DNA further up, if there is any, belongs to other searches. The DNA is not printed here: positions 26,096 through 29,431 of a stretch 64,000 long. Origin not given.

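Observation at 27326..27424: Triple-hairpin palindromic repeat element inserted in-frame inside alaS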

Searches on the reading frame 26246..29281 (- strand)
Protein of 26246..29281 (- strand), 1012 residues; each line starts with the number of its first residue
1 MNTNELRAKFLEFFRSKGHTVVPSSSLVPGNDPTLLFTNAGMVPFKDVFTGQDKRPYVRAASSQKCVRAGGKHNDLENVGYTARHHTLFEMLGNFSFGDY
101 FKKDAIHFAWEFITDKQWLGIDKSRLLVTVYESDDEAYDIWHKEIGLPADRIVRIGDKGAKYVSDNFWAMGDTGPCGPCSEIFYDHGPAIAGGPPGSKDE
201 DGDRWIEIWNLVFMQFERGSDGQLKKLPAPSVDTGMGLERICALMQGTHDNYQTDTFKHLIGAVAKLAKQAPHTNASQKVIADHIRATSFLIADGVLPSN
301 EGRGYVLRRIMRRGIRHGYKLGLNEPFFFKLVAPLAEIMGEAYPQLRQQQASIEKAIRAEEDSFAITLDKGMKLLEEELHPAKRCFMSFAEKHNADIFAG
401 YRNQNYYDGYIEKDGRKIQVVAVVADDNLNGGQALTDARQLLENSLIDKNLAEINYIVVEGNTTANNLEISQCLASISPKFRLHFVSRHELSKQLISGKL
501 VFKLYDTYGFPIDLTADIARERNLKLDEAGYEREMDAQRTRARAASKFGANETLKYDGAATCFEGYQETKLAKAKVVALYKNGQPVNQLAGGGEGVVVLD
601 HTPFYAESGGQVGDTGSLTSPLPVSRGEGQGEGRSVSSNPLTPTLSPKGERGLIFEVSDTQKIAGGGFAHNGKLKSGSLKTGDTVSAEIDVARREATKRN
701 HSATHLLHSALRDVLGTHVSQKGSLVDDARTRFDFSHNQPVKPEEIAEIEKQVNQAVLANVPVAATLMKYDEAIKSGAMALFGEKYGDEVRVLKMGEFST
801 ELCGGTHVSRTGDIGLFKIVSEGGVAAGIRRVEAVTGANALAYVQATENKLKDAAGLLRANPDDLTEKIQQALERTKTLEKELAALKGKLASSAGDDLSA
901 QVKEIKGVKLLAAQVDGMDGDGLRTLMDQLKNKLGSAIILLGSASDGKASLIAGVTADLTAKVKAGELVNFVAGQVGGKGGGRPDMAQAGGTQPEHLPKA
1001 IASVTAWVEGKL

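Call 8: find_homologous_proteins(query=window:26246-29281:-, max_evalue=1e-100)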
Query window:26246-29281:- (1012 aa): 8000 proteins with E <= 1e-100 among 8000 candidates; the best 120 are listed.
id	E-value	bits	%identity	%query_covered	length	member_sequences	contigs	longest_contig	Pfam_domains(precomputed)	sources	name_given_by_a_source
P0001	0.0e+0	1724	86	52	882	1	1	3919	PF01411.25,PF07973.20,PF02272.25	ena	-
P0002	0.0e+0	1510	74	51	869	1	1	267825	PF01411.25,PF07973.20,PF02272.25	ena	-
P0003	0.0e+0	1501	69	52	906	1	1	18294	PF01411.25,PF07973.20,PF02272.25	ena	-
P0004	0.0e+0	1494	85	37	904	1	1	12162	PF01411.25,PF07973.20,PF02272.25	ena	-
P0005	0.0e+0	1479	83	37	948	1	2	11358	PF01411.25,PF07973.20,PF02272.25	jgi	jgi:alanyl-tRNA synthetase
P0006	0.0e+0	1479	79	41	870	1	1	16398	PF01411.25,PF07973.20,PF02272.25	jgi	jgi:alanyl-tRNA synthetase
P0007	0.0e+0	1472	69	51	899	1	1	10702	PF01411.25,PF07973.20,PF02272.25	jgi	jgi:alanyl-tRNA synthetase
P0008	0.0e+0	1472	83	37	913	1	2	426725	PF01411.25,PF07973.20,PF02272.25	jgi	jgi:alanyl-tRNA synthetase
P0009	0.0e+0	1469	70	52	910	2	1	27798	PF01411.25,PF07973.20,PF02272.25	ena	-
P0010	0.0e+0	1467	70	52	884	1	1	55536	PF01411.25,PF07973.20,PF02272.25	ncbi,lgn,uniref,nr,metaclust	ncbi:alanyl-tRNA synthetase [Solimonas aquatica]|uniref:Alanine--tRNA ligase n=1 Tax=Solimonas aquat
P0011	0.0e+0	1466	83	38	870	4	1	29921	PF01411.25,PF07973.20,PF02272.25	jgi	jgi:alanyl-tRNA synthetase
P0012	0.0e+0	1457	85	37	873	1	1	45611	PF01411.25,PF07973.20,PF02272.25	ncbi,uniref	ncbi:alanine--tRNA ligase [Fontimonas sp. SYSU GA230001]|uniref:alanine--tRNA ligase n=1 Tax=Fontimo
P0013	0.0e+0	1452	84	37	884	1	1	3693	PF01411.25,PF07973.20,PF02272.25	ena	-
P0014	0.0e+0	1450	67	52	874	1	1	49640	PF01411.25,PF07973.20,PF02272.25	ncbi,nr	ncbi:MAG TPA: alanine--tRNA ligase [Solimonas sp.]|nr:alanine--tRNA ligase [Solimonas sp.]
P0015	0.0e+0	1449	84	37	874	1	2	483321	PF01411.25,PF07973.20,PF02272.25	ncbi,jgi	jgi:alanyl-tRNA synthetase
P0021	0.0e+0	1446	83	37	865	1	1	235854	PF01411.25,PF07973.20,PF02272.25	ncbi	ncbi:MAG: alanine--tRNA ligase, partial [Nevskiaceae bacterium]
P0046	0.0e+0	1421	69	51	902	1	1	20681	PF01411.25,PF07973.20,PF02272.25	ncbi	ncbi:MAG: alanine--tRNA ligase [Panacagrimonas sp.]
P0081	0.0e+0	1382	68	51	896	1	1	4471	PF01411.25,PF07973.20,PF02272.25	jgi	jgi:alanyl-tRNA synthetase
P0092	0.0e+0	1370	71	51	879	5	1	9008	PF01411.25,PF07973.20,PF02272.25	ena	-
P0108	0.0e+0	1363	64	100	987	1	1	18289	PF01411.25,PF07973.20,PF02272.25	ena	-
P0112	0.0e+0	1358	66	51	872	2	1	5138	PF01411.25,PF07973.20,PF02272.25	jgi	jgi:alanyl-tRNA synthetase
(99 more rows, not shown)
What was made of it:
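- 26243..29281 (-): alaS coding sequence, 1012 codons. It carries two in-frame inserts relative to typical AlaRS of about 875 aa. Pfam tRNA-synt_2c, tRNA_SAD and DHHA1 in all homologs (call 8).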

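Call 13: find_encoding_contigs(protein=P0001, flank=10000, max_places=2)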
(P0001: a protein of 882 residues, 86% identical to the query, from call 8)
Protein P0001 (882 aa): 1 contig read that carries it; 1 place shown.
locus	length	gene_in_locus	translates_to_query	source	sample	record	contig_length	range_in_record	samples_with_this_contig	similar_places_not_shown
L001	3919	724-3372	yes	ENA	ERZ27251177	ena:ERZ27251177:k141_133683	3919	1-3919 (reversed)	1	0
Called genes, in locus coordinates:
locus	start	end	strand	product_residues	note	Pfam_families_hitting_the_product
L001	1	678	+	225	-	?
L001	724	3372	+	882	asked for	PF01411:tRNA-synt_2c, PF07973:tRNA_SAD, PF02272:DHHA1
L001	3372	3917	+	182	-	?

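Call 14: find_encoding_contigs(protein=P0003, flank=10000, max_places=2)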
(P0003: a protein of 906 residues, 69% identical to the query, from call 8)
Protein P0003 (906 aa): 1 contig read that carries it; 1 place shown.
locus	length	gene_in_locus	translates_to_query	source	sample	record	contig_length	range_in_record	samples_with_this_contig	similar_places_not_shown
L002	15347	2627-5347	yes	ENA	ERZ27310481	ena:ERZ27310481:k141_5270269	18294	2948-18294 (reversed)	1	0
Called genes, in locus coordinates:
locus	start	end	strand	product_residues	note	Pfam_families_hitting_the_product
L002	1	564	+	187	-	?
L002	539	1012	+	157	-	PF21982:RecX_HTH1, PF02631:RecX_HTH2, PF21981:RecX_HTH3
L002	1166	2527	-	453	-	PF00069:Pkinase, PF07714:PK_Tyr_Ser-Thr, PF03109:ABC1 (weak), PF00027:cNMP_binding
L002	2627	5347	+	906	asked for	PF01411:tRNA-synt_2c, PF07973:tRNA_SAD, PF02272:DHHA1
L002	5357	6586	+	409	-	PF00696:AA_kinase, PF01842:ACT, PF22468:ACT_9 (weak), PF01842:ACT (weak), PF13840:ACT_7, PF22468:ACT_9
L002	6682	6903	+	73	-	PF02599:CsrA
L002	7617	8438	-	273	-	PF00990:GGDEF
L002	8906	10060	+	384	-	PF02518:HATPase_c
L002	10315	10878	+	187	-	-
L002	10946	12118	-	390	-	PF00135:COesterase, PF20434:BD-FAE, PF07859:Abhydrolase_3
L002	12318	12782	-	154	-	PF09537:DUF2383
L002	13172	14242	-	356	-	PF00561:Abhydrolase_1, PF12146:Hydrolase_4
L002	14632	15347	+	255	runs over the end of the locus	PF17837:4PPT_N, PF01648:ACPS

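Call 15: find_encoding_contigs(protein=P0009, flank=10000, max_places=2)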
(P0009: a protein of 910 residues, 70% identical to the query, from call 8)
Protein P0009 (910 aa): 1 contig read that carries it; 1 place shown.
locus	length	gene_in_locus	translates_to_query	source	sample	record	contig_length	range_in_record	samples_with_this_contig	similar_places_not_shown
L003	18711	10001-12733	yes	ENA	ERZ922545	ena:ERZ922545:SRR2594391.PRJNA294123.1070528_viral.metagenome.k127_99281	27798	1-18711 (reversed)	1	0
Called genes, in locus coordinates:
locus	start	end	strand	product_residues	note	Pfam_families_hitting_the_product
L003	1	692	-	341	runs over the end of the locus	PF10397:ADSL_C, PF17124:ThiJ_like (weak), PF01965:DJ-1_PfpI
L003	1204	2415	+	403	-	PF07992:Pyr_redox_2, PF00070:Pyr_redox (weak), PF14759:Reductase_C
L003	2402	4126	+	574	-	PF06980:DUF1302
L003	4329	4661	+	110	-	PF00355:Rieske, PF13806:Rieske_2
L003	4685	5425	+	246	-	-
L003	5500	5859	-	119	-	-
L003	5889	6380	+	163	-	-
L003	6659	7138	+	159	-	PF00436:SSB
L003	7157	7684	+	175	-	PF02464:CinA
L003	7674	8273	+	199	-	PF02834:LigT_PEase, PF13563:2_5_RNA_ligase2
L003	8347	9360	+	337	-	PF00154:RecA_N, PF06745:ATPase (weak), PF08423:Rad51, PF27531:MT3502_N, PF01637:ATPase_2 (faint), PF21096:RecA_C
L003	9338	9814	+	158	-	PF21982:RecX_HTH1, PF02631:RecX_HTH2, PF21981:RecX_HTH3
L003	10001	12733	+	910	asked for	PF01411:tRNA-synt_2c, PF07973:tRNA_SAD, PF02272:DHHA1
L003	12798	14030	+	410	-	PF00696:AA_kinase, PF01842:ACT, PF22468:ACT_9 (weak), PF13840:ACT_7, PF01842:ACT (weak), PF22468:ACT_9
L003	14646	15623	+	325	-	PF01867:Cas_Cas1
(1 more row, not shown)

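Call 36: find_encoding_contigs(protein=P0005, flank=10000, max_places=1)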
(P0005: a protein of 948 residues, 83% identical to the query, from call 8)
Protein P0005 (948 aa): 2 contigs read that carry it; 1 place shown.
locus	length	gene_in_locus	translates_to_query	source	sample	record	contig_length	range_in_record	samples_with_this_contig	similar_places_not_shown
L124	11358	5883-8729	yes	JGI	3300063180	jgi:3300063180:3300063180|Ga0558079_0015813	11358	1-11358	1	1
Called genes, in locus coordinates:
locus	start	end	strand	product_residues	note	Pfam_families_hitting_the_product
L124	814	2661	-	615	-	PF00270:DEAD, PF00271:Helicase_C, PF16124:RecQ_Zn_bind, PF09382:RQC, PF00570:HRDC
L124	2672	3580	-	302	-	PF01734:Patatin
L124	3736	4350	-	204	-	PF00440:TetR_N, PF17918:TetR_C_15 (weak)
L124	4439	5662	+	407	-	PF09995:MPAB_Lcp_cat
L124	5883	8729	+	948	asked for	PF01411:tRNA-synt_2c, PF07973:tRNA_SAD, PF02272:DHHA1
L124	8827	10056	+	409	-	PF00696:AA_kinase, PF01842:ACT, PF22468:ACT_9 (weak), PF13840:ACT_7, PF22468:ACT_9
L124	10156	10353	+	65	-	PF02599:CsrA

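Call 37: find_encoding_contigs(protein=P0046, flank=10000, max_places=1)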
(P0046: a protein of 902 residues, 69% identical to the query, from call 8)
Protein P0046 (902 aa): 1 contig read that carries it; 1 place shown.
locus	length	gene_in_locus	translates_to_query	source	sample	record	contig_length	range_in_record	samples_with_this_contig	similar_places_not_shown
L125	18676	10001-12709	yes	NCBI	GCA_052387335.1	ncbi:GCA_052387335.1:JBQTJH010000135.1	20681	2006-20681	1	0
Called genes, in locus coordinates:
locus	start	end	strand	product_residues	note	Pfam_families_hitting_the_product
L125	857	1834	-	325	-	-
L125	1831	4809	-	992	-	PF00005:ABC_tran (faint), PF02463:SMC_N (faint), PF03193:RsgA_GTPase (faint), PF13191:AAA_16 (faint), PF13476:AAA_23 (faint), PF13555:AAA_29 (faint), PF17760:UvrA_inter, PF17755:UvrA_DNA-bind, +1 more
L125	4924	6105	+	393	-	PF00083:Sugar_tr (faint), PF07690:MFS_1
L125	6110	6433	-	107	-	PF02583:Trns_repr_metal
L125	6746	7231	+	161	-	-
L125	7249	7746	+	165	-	PF02464:CinA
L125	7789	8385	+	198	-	PF02834:LigT_PEase, PF13563:2_5_RNA_ligase2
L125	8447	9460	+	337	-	PF00154:RecA_N, PF06745:ATPase (weak), PF08423:Rad51, PF27531:MT3502_N (weak), PF21096:RecA_C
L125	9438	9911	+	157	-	PF21982:RecX_HTH1, PF02631:RecX_HTH2, PF21981:RecX_HTH3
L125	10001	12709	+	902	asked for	PF01411:tRNA-synt_2c, PF07973:tRNA_SAD, PF02272:DHHA1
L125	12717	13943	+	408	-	PF00696:AA_kinase, PF01842:ACT, PF22468:ACT_9 (weak), PF01842:ACT (weak), PF13840:ACT_7, PF22468:ACT_9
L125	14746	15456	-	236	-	PF03358:FMN_red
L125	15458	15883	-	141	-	PF00462:Glutaredoxin (faint), PF03960:ArsC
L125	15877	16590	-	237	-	PF00230:MIP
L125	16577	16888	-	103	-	PF12840:HTH_20, PF01022:HTH_5 (weak)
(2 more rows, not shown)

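Call 38: find_encoding_contigs(protein=P0092, flank=10000, max_places=1)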
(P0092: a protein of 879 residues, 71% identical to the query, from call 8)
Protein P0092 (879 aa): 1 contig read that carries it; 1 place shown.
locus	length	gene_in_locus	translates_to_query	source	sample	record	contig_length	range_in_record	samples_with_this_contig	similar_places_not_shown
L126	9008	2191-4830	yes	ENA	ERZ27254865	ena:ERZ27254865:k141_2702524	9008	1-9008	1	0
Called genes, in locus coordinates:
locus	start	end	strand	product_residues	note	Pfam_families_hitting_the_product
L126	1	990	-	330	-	?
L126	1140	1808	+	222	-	PF00440:TetR_N, PF21943:TetR_C_46 (weak)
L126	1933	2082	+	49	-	-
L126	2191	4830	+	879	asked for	PF01411:tRNA-synt_2c, PF07973:tRNA_SAD, PF02272:DHHA1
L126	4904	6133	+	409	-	PF00696:AA_kinase, PF01842:ACT, PF22468:ACT_9, PF13840:ACT_7, PF22468:ACT_9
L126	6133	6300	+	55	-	PF02599:CsrA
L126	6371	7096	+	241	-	PF01292:Ni_hydr_CYTB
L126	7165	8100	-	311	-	PF00106:adh_short, PF08659:KR (weak), PF13561:adh_short_C2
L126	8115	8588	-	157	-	PF02566:OsmC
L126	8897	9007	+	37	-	?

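Call 39: find_encoding_contigs(protein=P0008, flank=10000, max_places=1)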
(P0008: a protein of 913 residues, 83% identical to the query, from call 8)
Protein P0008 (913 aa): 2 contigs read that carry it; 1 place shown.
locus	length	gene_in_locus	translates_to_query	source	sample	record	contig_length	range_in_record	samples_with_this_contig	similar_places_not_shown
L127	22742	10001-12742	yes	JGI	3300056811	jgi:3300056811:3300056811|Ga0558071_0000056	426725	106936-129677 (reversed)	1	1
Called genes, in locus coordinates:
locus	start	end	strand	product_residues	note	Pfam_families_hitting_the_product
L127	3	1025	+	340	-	PF00154:RecA_N, PF08423:Rad51, PF06745:ATPase (faint), PF27531:MT3502_N (faint), PF01637:ATPase_2 (weak), PF21096:RecA_C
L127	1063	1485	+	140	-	PF21982:RecX_HTH1, PF02631:RecX_HTH2, PF21981:RecX_HTH3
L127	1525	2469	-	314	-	PF04185:Phosphoesterase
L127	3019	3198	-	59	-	-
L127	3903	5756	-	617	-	PF00270:DEAD, PF00271:Helicase_C, PF16124:RecQ_Zn_bind, PF09382:RQC, PF00570:HRDC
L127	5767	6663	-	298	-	PF01734:Patatin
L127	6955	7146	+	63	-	-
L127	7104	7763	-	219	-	PF00440:TetR_N, PF17918:TetR_C_15 (weak)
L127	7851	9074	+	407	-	PF09995:MPAB_Lcp_cat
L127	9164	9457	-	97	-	PF05016:ParE_toxin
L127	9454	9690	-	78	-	PF27535:RelB3_C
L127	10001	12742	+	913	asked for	PF01411:tRNA-synt_2c, PF07973:tRNA_SAD, PF02272:DHHA1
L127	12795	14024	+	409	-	PF00696:AA_kinase, PF01842:ACT, PF22468:ACT_9 (weak), PF13840:ACT_7, PF22468:ACT_9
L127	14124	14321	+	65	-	PF02599:CsrA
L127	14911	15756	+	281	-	PF02810:SEC-C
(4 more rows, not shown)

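Call 49: find_related_loci(query=P0012, collection=metagenome_contigs, flank=10000)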
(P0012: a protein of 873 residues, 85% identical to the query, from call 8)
Query P0012 (873 aa) in metagenome_contigs; peptide patterns used: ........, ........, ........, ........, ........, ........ (x = any residue, [..] = any of these).
600 stretches matched a pattern (row limit reached: there are more); 596 encode a relative of the query (tblastn E <= 1e-3); the best 80 are kept; 80 distinct loci.
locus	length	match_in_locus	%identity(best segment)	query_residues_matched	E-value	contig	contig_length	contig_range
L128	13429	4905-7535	65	1-873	0e+0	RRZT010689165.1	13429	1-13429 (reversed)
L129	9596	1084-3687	63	1-873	0e+0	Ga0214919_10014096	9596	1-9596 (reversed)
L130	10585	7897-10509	64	1-873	0e+0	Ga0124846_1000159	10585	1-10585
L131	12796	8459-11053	63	1-873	0e+0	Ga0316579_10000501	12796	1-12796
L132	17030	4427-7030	63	1-873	0e+0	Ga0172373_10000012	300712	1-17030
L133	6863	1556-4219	62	1-873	0e+0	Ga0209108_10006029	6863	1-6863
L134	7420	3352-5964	64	1-873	0e+0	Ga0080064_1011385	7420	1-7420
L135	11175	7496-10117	62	1-872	0e+0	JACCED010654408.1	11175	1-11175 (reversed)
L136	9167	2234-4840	60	5-873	0e+0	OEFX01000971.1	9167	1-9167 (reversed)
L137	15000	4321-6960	61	1-871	0e+0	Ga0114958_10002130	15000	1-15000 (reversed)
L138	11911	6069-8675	62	1-873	0e+0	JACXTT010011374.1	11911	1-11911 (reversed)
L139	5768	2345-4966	61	1-873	0e+0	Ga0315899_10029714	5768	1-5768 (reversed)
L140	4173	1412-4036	63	1-873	0e+0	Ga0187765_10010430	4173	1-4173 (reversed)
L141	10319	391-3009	62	1-873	0e+0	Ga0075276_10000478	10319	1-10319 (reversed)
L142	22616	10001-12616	62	1-873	0e+0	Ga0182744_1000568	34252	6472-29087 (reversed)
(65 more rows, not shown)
